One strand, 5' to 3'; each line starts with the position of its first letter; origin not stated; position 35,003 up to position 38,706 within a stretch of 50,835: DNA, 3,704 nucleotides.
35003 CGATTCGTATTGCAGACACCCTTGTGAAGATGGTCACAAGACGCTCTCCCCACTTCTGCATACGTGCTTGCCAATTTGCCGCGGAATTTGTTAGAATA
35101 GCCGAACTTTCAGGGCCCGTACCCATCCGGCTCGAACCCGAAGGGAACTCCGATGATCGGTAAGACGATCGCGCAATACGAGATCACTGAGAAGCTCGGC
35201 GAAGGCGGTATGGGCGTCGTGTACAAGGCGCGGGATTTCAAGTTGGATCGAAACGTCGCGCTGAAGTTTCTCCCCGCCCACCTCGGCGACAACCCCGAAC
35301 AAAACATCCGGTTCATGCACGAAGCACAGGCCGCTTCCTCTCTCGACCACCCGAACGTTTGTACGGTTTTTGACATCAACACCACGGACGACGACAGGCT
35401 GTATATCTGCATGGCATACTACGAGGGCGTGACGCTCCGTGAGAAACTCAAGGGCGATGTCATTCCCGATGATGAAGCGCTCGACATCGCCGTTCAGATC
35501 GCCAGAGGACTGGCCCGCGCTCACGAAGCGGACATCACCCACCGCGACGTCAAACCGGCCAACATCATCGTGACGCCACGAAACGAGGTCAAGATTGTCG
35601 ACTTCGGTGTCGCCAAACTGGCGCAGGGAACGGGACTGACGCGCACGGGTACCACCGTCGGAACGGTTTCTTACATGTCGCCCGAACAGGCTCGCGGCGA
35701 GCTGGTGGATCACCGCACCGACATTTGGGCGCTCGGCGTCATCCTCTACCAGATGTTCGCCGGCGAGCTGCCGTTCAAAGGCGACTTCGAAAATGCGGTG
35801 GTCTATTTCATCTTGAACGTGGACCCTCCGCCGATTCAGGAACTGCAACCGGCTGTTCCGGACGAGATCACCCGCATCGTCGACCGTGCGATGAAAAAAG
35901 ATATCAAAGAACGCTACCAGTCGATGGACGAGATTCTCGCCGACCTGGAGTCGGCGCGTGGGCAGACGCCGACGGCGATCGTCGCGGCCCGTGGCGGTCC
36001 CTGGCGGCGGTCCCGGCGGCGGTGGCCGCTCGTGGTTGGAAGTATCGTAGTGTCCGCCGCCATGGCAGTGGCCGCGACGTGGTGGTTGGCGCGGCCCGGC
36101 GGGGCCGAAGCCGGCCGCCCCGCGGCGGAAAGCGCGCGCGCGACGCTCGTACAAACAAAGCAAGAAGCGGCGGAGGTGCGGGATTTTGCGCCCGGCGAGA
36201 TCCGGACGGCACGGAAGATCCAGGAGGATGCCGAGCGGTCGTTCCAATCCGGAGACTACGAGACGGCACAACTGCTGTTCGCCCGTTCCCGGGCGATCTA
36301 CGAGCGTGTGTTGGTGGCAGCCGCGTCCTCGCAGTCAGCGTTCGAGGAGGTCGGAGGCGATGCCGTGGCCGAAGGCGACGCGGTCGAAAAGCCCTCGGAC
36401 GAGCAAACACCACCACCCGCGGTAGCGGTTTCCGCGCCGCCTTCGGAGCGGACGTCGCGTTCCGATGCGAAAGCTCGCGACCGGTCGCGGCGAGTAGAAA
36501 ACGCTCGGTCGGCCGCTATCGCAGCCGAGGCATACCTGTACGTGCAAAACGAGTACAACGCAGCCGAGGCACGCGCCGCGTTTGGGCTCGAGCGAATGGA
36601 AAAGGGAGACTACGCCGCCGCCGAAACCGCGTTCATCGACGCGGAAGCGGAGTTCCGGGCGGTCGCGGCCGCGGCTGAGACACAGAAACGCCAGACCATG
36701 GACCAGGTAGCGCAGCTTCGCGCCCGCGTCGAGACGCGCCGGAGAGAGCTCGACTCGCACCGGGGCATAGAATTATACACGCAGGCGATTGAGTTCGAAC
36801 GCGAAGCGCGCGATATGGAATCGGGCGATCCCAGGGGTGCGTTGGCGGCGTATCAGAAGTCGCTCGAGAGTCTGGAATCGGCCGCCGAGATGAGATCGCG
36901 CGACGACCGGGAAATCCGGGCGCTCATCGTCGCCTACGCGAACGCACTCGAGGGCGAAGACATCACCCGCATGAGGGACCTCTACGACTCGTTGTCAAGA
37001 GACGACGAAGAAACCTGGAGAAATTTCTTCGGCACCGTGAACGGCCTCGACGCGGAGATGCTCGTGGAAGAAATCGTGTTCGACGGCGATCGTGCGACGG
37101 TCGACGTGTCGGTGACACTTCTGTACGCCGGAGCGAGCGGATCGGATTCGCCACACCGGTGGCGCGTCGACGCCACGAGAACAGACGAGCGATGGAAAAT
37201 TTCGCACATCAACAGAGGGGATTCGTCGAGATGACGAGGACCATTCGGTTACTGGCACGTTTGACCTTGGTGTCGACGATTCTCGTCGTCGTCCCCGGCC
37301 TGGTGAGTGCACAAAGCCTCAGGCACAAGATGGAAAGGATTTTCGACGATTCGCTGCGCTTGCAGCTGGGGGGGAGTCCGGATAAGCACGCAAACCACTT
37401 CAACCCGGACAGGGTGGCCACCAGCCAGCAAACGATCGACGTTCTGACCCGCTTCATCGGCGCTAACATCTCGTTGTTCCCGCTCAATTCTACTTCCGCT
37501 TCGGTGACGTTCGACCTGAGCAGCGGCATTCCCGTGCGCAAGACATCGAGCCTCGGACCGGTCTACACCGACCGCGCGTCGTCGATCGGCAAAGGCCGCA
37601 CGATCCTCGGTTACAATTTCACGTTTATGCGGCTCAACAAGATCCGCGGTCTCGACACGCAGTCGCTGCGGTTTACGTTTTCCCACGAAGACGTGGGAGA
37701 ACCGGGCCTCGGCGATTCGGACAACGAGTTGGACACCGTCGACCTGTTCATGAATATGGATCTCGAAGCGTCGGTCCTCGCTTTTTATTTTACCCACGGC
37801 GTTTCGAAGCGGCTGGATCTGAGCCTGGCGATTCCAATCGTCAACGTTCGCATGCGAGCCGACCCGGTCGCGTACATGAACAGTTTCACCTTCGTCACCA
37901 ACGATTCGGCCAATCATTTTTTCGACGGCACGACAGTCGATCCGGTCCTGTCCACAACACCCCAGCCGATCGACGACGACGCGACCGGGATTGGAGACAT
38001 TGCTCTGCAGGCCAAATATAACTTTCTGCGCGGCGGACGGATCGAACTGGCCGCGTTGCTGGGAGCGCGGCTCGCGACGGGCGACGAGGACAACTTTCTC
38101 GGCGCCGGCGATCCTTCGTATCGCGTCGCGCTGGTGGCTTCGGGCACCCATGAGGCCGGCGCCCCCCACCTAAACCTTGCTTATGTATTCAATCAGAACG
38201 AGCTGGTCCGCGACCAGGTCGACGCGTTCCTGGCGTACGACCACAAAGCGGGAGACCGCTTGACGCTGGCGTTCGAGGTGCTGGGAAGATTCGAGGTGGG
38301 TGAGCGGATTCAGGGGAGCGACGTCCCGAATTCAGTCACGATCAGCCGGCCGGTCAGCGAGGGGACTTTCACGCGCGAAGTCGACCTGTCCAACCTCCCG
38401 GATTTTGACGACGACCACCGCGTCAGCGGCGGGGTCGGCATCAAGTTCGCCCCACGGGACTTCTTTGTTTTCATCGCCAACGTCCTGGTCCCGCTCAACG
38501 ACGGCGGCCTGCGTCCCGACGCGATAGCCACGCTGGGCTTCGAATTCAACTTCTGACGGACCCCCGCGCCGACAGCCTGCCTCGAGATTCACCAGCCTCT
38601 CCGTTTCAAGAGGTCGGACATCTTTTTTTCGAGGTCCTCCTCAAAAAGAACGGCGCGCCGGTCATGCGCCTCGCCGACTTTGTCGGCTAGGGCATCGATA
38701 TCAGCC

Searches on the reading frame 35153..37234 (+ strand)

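Call 22: search_protein_families(library=pfam, proteins=[window:35153-37234:+], max_evalue=0.001)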
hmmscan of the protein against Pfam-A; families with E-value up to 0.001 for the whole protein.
window:35153-37234:+ (693 aa): 3 families
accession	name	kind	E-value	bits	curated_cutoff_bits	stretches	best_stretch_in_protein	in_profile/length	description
PF00069.31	Pkinase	-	7.9e-51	173.4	31.7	1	9-262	1-258/263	Protein kinase domain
PF07714.23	PK_Tyr_Ser-Thr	-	3.3e-35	122.1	23.1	1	10-262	2-255/258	Protein tyrosine and serine/threonine kinase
PF14531.12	Kinase-like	-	1.4e-05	25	25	1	112-248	150-283/289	Kinase-like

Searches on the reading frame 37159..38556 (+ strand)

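Call 22: search_protein_families(library=pfam, proteins=[window:37159-38556:+], max_evalue=0.001)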
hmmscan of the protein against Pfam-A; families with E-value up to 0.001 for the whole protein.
window:37159-38556:+ (465 aa): 1 family
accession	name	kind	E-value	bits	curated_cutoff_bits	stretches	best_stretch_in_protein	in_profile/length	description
PF13557.12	Phenol_MetA_deg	-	2.2e-07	31.6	22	1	200-348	16-147/242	Putative MetA-pathway of phenol degradation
